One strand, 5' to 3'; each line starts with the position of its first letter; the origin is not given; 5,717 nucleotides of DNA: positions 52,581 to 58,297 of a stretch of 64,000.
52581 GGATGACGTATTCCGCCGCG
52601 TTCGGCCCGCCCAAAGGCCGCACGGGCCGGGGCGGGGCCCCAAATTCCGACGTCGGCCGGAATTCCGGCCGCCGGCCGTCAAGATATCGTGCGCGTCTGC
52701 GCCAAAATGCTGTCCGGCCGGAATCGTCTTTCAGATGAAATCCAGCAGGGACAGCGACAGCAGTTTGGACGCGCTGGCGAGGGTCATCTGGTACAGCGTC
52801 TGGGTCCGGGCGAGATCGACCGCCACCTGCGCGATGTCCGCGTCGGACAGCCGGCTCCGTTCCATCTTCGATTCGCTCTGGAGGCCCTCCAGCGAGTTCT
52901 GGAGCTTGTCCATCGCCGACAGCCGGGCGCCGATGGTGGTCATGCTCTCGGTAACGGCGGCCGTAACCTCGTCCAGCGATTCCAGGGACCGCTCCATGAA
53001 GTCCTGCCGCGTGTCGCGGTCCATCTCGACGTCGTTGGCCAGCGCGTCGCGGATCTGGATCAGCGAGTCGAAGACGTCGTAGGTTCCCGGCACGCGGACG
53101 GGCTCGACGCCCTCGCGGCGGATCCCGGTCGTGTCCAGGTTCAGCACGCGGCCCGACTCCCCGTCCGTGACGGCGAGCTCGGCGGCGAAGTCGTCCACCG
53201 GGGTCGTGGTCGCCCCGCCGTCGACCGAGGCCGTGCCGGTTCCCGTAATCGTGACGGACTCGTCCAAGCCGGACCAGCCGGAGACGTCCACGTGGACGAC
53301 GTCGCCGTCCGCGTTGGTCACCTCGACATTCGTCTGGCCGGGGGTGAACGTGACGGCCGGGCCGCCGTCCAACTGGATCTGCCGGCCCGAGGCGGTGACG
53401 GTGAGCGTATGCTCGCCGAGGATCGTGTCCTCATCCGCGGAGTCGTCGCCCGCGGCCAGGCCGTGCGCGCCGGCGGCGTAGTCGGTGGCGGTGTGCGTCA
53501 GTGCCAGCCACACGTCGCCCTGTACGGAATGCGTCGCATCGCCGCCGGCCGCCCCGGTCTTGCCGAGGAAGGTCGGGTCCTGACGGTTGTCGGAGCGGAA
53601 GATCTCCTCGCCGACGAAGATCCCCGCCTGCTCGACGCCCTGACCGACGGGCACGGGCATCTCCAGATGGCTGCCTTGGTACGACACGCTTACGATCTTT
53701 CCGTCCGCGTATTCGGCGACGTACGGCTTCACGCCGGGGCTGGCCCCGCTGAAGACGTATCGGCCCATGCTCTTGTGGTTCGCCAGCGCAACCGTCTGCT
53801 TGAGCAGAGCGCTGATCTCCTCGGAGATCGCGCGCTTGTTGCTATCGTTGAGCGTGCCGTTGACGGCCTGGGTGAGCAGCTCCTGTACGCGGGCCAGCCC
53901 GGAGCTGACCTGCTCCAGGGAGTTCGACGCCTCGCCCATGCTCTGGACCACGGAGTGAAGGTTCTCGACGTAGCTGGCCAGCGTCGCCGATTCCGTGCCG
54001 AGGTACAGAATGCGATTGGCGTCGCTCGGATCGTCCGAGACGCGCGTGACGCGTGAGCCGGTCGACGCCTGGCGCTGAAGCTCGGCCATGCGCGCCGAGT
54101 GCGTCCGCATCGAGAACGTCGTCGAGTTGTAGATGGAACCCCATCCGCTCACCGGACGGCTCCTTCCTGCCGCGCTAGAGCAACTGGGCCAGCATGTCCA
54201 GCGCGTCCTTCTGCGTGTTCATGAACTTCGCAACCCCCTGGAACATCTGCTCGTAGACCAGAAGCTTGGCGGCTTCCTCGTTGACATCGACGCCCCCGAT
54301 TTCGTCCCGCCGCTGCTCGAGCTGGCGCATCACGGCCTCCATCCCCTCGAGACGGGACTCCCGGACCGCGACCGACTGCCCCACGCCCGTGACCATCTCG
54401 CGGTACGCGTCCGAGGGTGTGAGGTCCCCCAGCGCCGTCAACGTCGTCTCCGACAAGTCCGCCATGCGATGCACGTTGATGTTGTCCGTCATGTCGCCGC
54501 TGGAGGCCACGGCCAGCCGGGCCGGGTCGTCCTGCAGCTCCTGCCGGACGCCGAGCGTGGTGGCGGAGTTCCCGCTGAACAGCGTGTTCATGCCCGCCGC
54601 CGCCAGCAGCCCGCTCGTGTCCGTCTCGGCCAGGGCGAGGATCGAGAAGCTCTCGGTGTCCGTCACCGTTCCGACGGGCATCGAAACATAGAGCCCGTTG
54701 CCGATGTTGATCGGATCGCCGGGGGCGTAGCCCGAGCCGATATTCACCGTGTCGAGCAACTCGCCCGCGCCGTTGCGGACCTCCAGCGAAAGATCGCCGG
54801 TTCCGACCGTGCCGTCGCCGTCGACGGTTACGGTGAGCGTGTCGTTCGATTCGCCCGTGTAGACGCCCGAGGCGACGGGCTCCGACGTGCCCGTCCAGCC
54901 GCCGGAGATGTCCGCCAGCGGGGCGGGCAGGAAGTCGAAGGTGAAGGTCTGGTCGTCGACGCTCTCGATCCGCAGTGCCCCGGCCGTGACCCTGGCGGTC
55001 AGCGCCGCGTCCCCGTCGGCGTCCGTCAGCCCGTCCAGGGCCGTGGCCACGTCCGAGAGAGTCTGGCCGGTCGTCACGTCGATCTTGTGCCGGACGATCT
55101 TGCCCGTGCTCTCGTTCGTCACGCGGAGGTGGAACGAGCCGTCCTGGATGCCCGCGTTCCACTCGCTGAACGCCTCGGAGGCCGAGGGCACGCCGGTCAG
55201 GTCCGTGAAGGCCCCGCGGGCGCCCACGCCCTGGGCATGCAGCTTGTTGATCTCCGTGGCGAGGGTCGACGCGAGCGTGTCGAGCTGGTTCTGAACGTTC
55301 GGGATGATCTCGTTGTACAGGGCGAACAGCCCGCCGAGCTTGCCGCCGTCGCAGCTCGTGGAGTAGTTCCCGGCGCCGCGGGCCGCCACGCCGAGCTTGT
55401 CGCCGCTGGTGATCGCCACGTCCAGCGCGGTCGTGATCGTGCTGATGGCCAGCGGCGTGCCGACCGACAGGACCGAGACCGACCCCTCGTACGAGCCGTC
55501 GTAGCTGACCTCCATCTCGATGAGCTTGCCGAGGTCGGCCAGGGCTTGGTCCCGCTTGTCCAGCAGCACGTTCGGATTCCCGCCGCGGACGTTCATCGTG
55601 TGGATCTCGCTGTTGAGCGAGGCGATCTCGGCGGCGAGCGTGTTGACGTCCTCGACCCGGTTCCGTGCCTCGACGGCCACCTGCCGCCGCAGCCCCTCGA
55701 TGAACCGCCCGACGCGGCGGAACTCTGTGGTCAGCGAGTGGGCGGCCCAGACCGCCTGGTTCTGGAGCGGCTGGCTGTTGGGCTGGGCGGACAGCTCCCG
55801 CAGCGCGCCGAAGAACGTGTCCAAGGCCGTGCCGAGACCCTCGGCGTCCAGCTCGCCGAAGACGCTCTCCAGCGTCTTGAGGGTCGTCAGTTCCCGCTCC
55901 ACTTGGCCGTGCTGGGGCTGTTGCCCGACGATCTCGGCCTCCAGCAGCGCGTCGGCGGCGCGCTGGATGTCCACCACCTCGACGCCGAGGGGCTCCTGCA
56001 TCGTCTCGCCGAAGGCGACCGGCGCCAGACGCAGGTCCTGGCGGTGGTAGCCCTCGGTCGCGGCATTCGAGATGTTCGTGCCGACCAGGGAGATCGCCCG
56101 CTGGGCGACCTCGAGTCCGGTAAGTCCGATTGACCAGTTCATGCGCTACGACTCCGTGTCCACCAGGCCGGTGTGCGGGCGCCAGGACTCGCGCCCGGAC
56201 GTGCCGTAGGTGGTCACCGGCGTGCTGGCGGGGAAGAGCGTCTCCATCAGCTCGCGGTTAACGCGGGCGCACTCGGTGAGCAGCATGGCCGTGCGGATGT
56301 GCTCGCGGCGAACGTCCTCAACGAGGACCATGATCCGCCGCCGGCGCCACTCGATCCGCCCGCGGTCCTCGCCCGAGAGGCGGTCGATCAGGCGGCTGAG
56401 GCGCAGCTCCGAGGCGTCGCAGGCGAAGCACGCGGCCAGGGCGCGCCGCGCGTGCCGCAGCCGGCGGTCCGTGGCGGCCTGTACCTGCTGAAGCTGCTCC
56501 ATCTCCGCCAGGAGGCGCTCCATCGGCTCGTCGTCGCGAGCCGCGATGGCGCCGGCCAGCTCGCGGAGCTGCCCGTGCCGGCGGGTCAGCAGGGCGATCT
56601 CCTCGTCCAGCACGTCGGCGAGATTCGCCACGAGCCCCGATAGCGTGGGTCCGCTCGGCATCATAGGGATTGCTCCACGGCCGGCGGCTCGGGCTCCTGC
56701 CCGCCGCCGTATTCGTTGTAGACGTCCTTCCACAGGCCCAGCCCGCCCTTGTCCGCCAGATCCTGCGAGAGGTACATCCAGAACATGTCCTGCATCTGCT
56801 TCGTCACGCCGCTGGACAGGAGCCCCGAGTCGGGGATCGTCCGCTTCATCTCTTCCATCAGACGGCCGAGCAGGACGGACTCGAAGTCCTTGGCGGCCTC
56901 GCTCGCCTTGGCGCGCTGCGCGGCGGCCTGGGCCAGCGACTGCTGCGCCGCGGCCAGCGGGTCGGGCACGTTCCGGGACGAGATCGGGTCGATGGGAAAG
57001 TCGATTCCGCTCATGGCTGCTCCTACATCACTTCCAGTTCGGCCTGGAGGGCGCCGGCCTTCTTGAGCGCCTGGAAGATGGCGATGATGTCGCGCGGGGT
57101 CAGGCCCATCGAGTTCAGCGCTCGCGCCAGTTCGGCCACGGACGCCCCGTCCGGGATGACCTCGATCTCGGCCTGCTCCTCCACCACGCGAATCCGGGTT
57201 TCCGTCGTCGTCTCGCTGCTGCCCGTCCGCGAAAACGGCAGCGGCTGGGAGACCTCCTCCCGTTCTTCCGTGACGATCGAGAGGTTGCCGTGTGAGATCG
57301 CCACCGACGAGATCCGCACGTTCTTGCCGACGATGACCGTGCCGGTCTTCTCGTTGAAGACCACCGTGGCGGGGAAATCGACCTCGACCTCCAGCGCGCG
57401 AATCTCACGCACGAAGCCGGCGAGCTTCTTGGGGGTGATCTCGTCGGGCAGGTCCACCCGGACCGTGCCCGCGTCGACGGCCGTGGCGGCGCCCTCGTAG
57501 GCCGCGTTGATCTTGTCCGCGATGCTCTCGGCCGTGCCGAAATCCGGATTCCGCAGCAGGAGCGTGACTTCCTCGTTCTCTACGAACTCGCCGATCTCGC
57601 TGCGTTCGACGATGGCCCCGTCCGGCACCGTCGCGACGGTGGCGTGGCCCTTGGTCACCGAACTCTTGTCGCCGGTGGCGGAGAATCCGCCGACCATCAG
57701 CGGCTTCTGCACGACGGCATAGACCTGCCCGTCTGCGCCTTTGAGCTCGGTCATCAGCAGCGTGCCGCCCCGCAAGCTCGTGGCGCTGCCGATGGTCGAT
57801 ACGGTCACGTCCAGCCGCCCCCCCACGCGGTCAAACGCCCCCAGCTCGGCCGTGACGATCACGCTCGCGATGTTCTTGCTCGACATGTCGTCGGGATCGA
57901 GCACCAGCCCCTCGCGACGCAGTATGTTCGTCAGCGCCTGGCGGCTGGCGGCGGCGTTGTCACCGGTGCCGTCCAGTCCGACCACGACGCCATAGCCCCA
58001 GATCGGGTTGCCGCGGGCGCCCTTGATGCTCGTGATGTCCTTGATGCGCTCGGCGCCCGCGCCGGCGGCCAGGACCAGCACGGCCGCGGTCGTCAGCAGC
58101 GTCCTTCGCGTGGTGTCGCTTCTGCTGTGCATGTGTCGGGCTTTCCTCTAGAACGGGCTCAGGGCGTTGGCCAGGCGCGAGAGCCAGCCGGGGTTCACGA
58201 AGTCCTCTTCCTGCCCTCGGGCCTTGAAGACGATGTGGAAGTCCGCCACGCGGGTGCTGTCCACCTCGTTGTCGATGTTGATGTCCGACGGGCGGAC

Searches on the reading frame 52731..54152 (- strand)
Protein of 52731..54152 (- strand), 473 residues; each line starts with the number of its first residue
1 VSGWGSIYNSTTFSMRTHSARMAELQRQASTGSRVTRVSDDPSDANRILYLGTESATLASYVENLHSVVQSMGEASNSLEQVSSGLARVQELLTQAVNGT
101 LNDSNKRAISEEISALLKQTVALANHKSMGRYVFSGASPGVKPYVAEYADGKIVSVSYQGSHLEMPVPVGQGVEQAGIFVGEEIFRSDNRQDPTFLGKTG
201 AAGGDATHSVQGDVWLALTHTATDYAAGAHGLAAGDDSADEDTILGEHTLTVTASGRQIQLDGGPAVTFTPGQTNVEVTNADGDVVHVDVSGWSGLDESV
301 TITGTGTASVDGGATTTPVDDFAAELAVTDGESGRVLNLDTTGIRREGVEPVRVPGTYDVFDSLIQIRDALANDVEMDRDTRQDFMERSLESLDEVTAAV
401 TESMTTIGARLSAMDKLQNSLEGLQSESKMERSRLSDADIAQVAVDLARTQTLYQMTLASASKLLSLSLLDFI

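Call 8: search_protein_families(library=pfam, proteins=[window:52731-54152:-], max_evalue=0.01)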
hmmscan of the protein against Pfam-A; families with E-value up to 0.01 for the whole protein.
window:52731-54152:- (473 aa): 3 families
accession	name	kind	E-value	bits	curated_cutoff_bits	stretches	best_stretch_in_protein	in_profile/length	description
PF00669.25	Flagellin_N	-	4e-15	56.5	26.6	1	8-136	7-136/139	Bacterial flagellin N-terminal helical region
PF00700.27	Flagellin_C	-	0.00028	21.6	23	1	391-472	2-85/86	Bacterial flagellin C-terminal helical region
PF20669.3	Exo70_N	-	0.0031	18.2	23.9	0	34-97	7-70/83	Exocyst complex component Exo70 N-terminal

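Call 9: search_protein_families(library=ncbifam, proteins=[window:52731-54152:-], max_evalue=0.01)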
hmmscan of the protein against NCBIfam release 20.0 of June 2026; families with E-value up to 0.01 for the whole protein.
window:52731-54152:- (473 aa): 23 families
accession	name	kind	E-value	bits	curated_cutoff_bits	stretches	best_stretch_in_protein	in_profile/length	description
TIGR02550.1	flagell_flgL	equivalog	1.4e-59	202.4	127.2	1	7-473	7-387/387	flagellar hook-associated protein FlgL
NF005187.0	PRK06663.1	equivalog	2.6e-39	135.2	337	2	8-187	10-200/419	flagellar hook-associated protein 3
NF009361.0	PRK12717.1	equivalog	2.6e-37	128.6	407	2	7-187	8-185/524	flagellar hook-associated protein 3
NF005980.0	PRK08073.1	equivalog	2.6e-32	112.2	291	2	17-174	18-167/287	flagellar hook-associated protein 3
NF006265.0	PRK08412.1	equivalog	5.1e-24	84.5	749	2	5-188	6-181/827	flagellar hook-associated protein FlgL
NF009362.0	PRK12718.1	equivalog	7.4e-16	58.3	602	1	7-202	8-201/510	flagellar hook-associated protein FlgL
NF011282.0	PRK14692.1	equivalog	3.8e-14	51.9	878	2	13-171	15-164/749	flagellar hook-associated protein FlgL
NF038071.1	lat_flg_LafA_2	exception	5.7e-11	42.3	365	2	366-462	174-270/284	lateral flagellin LafA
NF006489.0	PRK08913.1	equivalog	8.4e-11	41.8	217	2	17-141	20-142/303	flagellin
NF004669.0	PRK06008.1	equivalog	1.3e-08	34.5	230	1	8-151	12-152/348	flagellar hook-associated family protein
NF006468.0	PRK08869.1-3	subfamily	1.3e-07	31.1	436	1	19-130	22-133/378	polar flagellin E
NF033376.1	lat_flg_LafA_1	exception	9.5e-06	25.1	440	1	23-130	26-132/304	lateral flagellin LafA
NF006466.0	PRK08869.1-1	subfamily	1.1e-05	25.2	426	1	27-130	30-133/377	flagellin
NF006469.0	PRK08869.1-4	equivalog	1.9e-05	24.2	627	1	28-131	31-135/377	flagellin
NF009450.0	PRK12808.1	equivalog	6.5e-05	22.7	476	1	14-124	15-125/476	flagellin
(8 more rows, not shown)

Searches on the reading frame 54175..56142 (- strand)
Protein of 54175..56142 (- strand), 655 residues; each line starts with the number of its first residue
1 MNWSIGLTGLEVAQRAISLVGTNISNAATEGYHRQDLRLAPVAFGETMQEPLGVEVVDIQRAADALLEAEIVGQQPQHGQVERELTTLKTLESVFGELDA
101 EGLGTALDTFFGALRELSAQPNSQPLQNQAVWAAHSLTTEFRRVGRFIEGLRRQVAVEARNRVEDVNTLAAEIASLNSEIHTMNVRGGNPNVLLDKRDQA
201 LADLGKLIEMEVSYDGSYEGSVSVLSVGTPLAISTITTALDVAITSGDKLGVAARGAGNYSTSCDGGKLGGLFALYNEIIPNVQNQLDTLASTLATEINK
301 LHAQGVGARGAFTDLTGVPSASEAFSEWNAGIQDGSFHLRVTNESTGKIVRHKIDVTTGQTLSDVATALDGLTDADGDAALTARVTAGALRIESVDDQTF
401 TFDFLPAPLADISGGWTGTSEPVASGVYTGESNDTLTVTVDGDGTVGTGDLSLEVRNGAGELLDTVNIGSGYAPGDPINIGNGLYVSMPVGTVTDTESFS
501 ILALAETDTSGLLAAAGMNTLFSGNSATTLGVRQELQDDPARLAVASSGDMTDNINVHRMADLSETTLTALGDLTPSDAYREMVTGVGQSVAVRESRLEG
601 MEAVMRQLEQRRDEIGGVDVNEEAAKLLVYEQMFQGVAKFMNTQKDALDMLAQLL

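Call 8: search_protein_families(library=pfam, proteins=[window:54175-56142:-], max_evalue=0.01)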
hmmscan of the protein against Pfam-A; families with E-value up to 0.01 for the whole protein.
window:54175-56142:- (655 aa): 2 families
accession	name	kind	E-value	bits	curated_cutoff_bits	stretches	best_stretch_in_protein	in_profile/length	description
PF22638.1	FlgK_D1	-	8.3e-50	170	28.6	1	88-311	1-227/233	Flagellar hook-associated protein FlgK helical domain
PF06429.18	Flg_bbr_C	-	0.00025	20.9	23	1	614-654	6-46/46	Flagellar basal body rod FlgEFG protein C-terminal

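Call 9: search_protein_families(library=ncbifam, proteins=[window:54175-56142:-], max_evalue=0.01)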
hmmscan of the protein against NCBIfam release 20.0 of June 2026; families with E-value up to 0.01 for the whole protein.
window:54175-56142:- (655 aa): 6 families
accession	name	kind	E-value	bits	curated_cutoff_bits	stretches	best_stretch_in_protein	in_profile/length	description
TIGR02492.1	flgK_ends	equivalog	1.9e-84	284.5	170.75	2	4-366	4-371/437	flagellar hook-associated protein FlgK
NF004241.1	PRK05682.1-5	equivalog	1.5e-06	27.6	469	1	6-36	8-38/446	flagellar hook protein FlgE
NF004238.1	PRK05682.1-1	equivalog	4.3e-06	26.3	400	1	1-60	1-64/414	flagellar hook protein FlgE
TIGR03506.1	FlgEFG_subfam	subfamily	0.0004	20.2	70.25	1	4-42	4-42/351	flagellar hook-basal body complex protein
NF005286.1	PRK06803.1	equivalog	0.0013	18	467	1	1-62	1-59/402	flagellar hook protein FlgE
TIGR01396.1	FlgB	equivalog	0.0033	17.6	59.05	0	10-38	12-40/131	flagellar basal body rod protein FlgB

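Call 13: find_encoding_contigs(protein=window:54175-56142:-, flank=10000, max_places=6)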
Protein window:54175-56142:- (655 aa): 1 contig read that carries it; 1 place shown.
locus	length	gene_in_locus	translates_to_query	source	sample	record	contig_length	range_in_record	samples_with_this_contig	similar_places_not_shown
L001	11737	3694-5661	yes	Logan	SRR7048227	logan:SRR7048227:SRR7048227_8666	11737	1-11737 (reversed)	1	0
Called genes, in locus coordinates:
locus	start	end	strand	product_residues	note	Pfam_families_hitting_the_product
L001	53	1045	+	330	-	PF13144:ChapFlgA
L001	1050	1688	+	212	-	PF02107:FlgH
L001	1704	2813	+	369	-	PF02119:FlgI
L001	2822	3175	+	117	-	PF10135:Rod-binding (weak)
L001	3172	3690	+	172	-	PF05130:FlgN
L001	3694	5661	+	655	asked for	PF22638:FlgK_D1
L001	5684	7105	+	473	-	PF00669:Flagellin_N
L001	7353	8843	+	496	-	PF00515:TPR_1 (faint), PF07719:TPR_2 (faint), PF07721:TPR_4 (faint), PF13176:TPR_7 (faint), PF13432:TPR_16 (weak), PF14559:TPR_19, PF00534:Glycos_transf_1, PF13692:Glyco_trans_1_4, +3 more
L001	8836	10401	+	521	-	PF00535:Glycos_transf_2, PF13641:Glyco_tranf_2_3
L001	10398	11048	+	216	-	PF13371:TPR_9 (faint), PF13424:TPR_12 (faint), PF13431:TPR_17 (faint), PF14559:TPR_19 (faint), PF21033:RMD1-3 (faint), PF00515:TPR_1 (faint), PF07719:TPR_2 (faint), PF13432:TPR_16 (weak), +6 more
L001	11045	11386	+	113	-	-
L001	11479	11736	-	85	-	?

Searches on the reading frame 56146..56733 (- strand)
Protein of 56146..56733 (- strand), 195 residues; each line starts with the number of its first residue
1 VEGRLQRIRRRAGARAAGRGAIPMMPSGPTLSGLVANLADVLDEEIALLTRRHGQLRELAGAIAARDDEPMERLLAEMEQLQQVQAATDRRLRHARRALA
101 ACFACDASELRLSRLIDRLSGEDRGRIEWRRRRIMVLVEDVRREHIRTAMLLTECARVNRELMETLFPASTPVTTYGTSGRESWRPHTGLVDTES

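Call 12: search_protein_families(library=pfam, proteins=[window:56146-56733:-], max_evalue=0.001)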
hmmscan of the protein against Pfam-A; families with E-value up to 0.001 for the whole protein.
window:56146-56733:- (195 aa): 1 family
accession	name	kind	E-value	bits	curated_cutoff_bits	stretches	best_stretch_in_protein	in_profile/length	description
PF05130.17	FlgN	-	1.3e-08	35.8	30.5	1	35-182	3-145/147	FlgN protein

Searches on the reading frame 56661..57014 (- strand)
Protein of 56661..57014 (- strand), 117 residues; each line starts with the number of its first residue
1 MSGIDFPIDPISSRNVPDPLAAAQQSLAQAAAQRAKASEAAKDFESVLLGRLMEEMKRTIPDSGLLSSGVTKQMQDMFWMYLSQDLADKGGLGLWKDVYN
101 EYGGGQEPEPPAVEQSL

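Call 12: search_protein_families(library=pfam, proteins=[window:56661-57014:-], max_evalue=0.001)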
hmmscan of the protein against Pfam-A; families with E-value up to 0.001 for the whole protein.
window:56661-57014:- (117 aa): 1 family
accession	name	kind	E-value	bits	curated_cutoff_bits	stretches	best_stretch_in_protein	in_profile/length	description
PF10135.14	Rod-binding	-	6.4e-07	30.3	25.1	1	55-99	2-49/51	Rod binding protein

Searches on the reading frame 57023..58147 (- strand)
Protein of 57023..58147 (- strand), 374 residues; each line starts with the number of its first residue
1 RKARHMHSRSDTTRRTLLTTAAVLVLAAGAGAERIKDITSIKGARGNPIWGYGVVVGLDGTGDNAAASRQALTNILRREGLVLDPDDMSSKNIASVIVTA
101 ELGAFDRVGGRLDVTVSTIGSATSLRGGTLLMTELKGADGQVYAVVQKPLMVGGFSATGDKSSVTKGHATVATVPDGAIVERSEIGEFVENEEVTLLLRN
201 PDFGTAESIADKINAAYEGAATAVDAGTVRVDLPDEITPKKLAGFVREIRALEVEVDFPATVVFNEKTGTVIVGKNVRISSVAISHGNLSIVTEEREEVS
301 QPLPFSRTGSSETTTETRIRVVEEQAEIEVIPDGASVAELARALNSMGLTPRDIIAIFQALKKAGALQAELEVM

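Call 8: search_protein_families(library=pfam, proteins=[window:57023-58147:-], max_evalue=0.01)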
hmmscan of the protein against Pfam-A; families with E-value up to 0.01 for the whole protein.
window:57023-58147:- (374 aa): 1 family
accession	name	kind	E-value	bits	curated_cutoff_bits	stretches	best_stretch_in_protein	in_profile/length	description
PF02119.21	FlgI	-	8.2e-118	393.7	25.3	1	34-373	1-343/343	Flagellar P-ring protein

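Call 9: search_protein_families(library=ncbifam, proteins=[window:57023-58147:-], max_evalue=0.01)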
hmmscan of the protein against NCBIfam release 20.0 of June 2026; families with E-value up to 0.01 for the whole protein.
window:57023-58147:- (374 aa): 3 families
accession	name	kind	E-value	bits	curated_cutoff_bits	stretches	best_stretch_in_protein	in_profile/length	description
NF003676.1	PRK05303.1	subfamily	2e-114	382.1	300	1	35-374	1-344/344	flagellar basal body P-ring protein FlgI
NF009430.1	PRK12789.1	equivalog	2.3e-98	329.3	557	1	31-373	4-349/350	flagellar basal body P-ring protein FlgI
NF009348.0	PRK12706.1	equivalog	5.3e-12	45.8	444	1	34-282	41-262/328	flagellar basal body P-ring protein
